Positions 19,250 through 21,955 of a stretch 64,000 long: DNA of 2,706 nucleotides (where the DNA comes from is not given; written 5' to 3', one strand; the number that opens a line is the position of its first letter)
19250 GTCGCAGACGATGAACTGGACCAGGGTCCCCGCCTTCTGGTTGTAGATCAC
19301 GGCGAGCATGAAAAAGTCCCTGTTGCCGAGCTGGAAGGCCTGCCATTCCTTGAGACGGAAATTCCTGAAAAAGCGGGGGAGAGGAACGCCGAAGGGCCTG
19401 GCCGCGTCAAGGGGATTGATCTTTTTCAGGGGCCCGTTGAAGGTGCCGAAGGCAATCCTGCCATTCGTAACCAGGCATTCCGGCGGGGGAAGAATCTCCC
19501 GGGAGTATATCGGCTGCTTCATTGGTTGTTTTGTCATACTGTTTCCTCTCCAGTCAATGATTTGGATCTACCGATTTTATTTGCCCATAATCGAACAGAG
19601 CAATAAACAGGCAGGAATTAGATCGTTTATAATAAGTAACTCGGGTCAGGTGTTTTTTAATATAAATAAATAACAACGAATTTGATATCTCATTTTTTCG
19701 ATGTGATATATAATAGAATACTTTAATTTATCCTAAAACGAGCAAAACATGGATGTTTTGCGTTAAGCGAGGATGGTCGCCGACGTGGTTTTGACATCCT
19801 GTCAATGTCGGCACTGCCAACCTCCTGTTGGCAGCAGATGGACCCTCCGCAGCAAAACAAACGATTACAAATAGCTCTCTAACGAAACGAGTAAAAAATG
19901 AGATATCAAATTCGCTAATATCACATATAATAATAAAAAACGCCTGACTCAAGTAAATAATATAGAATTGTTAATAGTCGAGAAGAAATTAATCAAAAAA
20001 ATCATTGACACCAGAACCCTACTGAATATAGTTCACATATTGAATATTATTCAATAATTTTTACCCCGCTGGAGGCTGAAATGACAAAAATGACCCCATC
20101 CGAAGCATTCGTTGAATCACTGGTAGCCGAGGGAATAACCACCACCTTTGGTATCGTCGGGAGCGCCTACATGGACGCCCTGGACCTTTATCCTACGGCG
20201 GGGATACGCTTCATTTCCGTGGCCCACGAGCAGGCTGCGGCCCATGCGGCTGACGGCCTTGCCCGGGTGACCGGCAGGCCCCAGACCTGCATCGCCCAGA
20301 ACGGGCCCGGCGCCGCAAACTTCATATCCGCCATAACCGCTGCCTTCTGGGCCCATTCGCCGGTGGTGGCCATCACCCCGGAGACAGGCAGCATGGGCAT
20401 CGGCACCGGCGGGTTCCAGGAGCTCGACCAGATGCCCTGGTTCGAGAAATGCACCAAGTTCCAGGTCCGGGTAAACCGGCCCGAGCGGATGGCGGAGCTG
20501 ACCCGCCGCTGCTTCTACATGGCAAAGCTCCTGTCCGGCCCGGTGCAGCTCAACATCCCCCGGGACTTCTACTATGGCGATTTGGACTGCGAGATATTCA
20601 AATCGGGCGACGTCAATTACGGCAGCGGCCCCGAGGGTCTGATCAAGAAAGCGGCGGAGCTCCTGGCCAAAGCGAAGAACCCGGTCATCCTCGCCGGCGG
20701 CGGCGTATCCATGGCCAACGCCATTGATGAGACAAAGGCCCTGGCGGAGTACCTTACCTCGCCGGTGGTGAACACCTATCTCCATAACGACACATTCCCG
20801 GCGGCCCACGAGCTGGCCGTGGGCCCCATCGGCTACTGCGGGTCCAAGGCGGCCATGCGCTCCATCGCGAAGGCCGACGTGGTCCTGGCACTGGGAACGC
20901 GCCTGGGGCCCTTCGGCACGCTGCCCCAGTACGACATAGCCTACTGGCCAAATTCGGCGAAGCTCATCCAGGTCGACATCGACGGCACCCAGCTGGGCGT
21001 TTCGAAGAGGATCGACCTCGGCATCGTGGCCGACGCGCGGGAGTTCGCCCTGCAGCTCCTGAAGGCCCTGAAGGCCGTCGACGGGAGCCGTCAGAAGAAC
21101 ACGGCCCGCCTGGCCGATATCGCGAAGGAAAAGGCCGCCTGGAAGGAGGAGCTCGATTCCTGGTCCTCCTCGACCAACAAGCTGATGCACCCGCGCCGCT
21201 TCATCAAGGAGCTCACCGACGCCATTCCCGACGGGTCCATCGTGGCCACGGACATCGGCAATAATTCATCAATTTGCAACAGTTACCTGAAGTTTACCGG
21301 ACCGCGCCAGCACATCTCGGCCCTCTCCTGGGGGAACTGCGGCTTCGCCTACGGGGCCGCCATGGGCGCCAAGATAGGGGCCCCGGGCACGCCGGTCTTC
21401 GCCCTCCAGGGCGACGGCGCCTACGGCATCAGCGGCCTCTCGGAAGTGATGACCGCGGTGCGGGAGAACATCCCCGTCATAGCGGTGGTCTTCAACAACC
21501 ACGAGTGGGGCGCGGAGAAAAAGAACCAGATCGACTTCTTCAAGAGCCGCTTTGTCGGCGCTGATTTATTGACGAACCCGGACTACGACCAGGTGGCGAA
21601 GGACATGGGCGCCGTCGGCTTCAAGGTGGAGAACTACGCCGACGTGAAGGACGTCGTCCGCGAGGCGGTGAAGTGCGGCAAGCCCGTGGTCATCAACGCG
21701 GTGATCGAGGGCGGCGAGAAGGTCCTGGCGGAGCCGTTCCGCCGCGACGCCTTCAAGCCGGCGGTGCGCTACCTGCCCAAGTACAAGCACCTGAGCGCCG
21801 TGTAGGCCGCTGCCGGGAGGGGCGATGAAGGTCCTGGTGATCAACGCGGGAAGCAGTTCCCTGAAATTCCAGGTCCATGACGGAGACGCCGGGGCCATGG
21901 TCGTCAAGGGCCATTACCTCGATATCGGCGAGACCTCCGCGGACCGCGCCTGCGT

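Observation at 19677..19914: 238-bp element with perfect 22-bp AT-rich terminal inverted repeats immediately upstream of the xsc promoter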

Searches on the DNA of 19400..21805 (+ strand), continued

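Call 75: search_with_rna_model(model_id=R1, sources=[window, L009, L010, L011, L012, L013, L014, L015, L016, L017, L018, L019, L020, L021, L022, L023, L024, L025, L026, L027, L028, L029, L030, L031, L032, L033, L034, L035, L036, L037, L038, L039, L040, L041, L042, L043, L044, L045, L046, L047, L048, L049, L050, L051, L052, L053, L054, L055, L056, L057, L058, L059, L060, L061, L062, L063, L064, L065, L066, L067, L068, L069, L070, L071, L072, L073, L074, L075, L076, L077, L078, L079, L080, L081, L082, L083, L084, L085, L086, L087, L088, L089, L090, L091, L092, L093, L094, L095, L096, L097, L098], max_evalue=10, make_alignment=true, show_alignments=8)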
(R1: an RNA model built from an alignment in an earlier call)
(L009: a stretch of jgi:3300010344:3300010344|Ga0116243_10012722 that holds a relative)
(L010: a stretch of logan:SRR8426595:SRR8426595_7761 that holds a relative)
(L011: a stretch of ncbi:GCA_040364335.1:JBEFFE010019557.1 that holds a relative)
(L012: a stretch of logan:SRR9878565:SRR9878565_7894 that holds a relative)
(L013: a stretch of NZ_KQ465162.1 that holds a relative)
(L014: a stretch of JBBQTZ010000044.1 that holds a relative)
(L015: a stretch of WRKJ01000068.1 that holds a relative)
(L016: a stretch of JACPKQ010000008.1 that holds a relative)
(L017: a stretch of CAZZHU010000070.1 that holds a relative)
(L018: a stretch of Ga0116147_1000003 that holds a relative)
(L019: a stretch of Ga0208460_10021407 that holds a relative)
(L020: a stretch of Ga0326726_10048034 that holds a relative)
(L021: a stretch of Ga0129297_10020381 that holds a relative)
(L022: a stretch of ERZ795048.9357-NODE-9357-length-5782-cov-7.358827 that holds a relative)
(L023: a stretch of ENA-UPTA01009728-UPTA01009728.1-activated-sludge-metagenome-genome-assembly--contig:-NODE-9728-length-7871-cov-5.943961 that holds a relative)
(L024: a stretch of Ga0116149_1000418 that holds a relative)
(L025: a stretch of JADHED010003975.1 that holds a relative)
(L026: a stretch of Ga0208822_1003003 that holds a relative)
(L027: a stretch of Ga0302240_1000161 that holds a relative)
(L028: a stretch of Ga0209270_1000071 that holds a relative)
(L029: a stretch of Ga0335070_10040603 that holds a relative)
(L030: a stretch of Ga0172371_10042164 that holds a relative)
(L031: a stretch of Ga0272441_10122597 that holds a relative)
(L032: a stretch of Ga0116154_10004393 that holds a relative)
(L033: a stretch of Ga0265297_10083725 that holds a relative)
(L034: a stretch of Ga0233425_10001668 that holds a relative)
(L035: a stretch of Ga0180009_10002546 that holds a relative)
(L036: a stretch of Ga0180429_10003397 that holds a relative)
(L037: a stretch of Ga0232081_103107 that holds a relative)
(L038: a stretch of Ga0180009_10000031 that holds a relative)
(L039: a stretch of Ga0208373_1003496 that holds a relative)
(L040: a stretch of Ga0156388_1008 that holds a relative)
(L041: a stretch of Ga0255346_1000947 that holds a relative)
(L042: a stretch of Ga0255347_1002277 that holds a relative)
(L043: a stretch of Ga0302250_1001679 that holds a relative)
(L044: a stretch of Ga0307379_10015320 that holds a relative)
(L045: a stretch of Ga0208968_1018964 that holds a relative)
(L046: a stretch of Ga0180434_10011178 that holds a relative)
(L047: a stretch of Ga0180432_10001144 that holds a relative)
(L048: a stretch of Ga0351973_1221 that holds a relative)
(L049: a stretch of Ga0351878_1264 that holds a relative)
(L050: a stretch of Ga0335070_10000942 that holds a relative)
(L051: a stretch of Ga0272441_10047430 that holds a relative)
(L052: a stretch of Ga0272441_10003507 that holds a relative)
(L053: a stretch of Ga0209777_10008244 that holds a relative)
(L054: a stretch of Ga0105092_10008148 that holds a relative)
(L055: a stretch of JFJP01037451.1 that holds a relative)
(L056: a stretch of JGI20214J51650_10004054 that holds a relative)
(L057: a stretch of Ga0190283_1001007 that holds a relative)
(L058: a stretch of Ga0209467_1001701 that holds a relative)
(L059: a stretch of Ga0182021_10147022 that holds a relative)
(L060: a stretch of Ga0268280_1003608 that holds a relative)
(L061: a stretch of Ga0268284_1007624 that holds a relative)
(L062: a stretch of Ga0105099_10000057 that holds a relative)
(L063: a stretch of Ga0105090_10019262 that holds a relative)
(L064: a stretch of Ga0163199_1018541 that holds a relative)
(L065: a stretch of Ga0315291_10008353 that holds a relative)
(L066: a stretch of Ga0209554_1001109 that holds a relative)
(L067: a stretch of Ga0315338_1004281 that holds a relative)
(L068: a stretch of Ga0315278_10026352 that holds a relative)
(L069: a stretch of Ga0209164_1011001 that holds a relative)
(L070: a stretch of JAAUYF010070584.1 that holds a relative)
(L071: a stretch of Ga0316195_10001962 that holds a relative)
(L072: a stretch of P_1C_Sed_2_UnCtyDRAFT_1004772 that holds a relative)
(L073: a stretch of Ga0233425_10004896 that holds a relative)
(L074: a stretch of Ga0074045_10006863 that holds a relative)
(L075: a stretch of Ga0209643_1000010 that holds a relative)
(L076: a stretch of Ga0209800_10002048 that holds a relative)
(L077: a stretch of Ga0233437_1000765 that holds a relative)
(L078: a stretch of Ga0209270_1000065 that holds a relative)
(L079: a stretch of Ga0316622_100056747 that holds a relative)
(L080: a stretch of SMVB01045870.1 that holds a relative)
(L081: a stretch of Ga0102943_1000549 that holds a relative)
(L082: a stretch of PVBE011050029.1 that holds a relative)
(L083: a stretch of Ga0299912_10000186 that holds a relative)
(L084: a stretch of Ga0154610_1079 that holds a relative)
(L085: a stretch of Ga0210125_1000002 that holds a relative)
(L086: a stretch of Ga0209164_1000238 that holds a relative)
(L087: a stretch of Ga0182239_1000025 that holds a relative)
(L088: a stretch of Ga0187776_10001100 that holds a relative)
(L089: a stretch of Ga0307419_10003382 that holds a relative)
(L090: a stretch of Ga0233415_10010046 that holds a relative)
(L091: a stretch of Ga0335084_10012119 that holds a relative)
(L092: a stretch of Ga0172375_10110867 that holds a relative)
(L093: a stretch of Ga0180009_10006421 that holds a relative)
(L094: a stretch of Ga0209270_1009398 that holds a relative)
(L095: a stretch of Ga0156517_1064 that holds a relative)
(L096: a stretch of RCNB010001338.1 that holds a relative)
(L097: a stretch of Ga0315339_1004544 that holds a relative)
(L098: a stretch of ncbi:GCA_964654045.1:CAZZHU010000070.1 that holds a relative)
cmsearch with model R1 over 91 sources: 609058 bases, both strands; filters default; matches with E-value up to 10: 27.
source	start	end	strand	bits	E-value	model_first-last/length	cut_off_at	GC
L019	191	245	-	91.2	6.7e-19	1-55/55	no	0.58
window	19780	19832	-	20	0.06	1-55/55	no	0.57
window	9171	9221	-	18.1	0.17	1-55/55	no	0.51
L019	228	270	+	17.7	0.21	1-55/55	no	0.65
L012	6447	6481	-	16.2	0.47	1-55/55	no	0.69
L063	675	735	-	15.8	0.61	1-55/55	no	0.7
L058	3706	3762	+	15.7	0.65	1-55/55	no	0.7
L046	2767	2810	-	15.6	0.68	1-55/55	no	0.61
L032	560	612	-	14.7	1.1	1-55/55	no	0.7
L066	908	940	-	14.6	1.1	1-55/55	no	0.61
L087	3737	3771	-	14.4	1.3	1-55/55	no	0.71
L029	2646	2689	-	14.2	1.5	1-55/55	no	0.66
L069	5935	5983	+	14.1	1.5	1-55/55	no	0.71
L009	5474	5528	+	13.5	2.1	1-55/55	no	0.6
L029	4330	4381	+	13.5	2.1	1-55/55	no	0.62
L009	3084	3118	-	13.2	2.4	1-55/55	no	0.74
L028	3745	3774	-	13.2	2.5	1-55/55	no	0.67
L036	3715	3771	-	12.6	3.4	1-55/55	no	0.72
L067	7484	7527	+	12.1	4.5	1-55/55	no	0.66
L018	2327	2393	-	12.1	4.6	1-55/55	no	0.67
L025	3745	3774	-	12.1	4.7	1-55/55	no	0.73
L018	3737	3774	-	11.7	5.8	1-55/55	no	0.76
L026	3722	3774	-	11.2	7.5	1-55/55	no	0.74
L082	3716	3768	-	11.1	7.8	1-55/55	no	0.75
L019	2322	2379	-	11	8.1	1-55/55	no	0.74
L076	5716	5733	+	11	8.4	1-55/55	no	0.78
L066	1611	1660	+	10.9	8.6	1-55/55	no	0.68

Alignment A8: 27 matches aligned to the model, 108 columns, each read 5' to 3' on its own strand. Consensus structure (alignment columns), stored with it:
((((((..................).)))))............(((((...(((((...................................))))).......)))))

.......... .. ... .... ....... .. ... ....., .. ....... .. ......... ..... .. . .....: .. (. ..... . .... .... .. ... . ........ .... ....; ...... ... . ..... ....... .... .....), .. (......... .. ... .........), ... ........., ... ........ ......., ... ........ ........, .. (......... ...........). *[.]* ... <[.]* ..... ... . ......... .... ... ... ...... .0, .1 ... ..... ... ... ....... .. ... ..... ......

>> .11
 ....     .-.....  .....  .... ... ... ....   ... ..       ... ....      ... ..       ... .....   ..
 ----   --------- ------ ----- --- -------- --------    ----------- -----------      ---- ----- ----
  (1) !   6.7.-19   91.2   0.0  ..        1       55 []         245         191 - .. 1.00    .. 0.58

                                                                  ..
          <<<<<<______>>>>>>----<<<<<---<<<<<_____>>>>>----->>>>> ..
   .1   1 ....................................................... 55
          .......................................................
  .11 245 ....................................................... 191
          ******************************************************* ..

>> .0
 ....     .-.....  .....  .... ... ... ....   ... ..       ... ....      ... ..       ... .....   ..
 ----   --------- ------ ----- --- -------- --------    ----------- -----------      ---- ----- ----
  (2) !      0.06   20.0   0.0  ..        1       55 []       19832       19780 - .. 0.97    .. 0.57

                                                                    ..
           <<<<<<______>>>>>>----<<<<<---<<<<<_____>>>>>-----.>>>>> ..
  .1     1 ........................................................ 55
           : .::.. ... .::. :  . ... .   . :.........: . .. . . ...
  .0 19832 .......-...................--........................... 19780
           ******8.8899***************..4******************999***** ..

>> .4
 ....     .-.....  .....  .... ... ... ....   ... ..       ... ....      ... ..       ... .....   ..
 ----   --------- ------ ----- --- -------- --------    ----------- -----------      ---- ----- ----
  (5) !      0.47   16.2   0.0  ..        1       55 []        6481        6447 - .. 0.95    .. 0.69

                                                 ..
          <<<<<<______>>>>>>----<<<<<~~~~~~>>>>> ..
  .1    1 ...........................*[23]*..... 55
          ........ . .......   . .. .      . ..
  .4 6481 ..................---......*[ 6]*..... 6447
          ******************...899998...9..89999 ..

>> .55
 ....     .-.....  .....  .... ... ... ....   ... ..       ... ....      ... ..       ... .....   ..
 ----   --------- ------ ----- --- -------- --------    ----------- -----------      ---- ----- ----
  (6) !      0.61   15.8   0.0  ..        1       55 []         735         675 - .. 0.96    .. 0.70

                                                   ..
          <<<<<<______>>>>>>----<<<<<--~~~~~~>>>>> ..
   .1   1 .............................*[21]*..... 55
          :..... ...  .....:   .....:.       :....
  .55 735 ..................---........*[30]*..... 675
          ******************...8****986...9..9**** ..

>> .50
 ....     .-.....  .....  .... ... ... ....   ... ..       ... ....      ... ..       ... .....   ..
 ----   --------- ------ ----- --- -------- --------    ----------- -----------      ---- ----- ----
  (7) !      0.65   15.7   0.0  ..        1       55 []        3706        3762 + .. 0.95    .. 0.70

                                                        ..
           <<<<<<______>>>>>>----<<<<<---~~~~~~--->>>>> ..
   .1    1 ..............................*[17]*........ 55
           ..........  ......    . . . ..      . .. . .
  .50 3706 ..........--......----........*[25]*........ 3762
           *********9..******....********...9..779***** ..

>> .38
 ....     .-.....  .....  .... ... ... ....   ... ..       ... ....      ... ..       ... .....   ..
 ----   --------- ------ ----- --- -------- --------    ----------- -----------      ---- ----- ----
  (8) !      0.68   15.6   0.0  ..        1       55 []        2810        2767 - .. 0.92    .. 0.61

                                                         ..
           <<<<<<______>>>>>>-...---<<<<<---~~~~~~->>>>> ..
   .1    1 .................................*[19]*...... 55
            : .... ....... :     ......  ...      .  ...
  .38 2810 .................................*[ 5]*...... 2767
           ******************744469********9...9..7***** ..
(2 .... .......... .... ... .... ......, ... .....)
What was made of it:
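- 19779..19834 (-): Nested module M1, present here and absent from L017. On the - strand it reads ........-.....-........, then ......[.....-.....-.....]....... My model R1, built from the L019 module alone, ranks it first of all non-self hits in 1.2 Mb (20 bits, E 0.06; call 75).
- A model built from the L019 module alone ranks the two window instances first and second in 1.2 Mb (call 75).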

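Call 76: search_with_rna_model(model_id=R1, sources=[window, L019], max_evalue=0.022, make_alignment=true)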
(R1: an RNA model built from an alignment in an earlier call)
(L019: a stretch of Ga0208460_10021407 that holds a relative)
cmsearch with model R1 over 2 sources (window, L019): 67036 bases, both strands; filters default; matches with E-value up to 0.022: 3.
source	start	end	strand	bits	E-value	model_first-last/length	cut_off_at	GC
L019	191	245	-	91.2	7.3e-20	1-55/55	no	0.58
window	19780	19832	-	20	0.0066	1-55/55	no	0.57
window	9171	9221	-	18.1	0.018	1-55/55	no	0.51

Alignment A9: 3 matches aligned to the model, 56 columns, each read 5' to 3' on its own strand. Consensus structure (alignment columns), stored with it:
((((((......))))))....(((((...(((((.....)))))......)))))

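Call 77: build_rna_model(alignment_id=A9)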
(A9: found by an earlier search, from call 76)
Model R2 built from alignment A9 (3 sequences, 56 columns); structure: stored with the alignment.
model positions 54; base pairs 16; branch points 1; effective number of sequences 3; information 0.878 bits per position. Calibrated on 0.2 Mb of random sequence (short: E-values are rough).
structure used (alignment columns):
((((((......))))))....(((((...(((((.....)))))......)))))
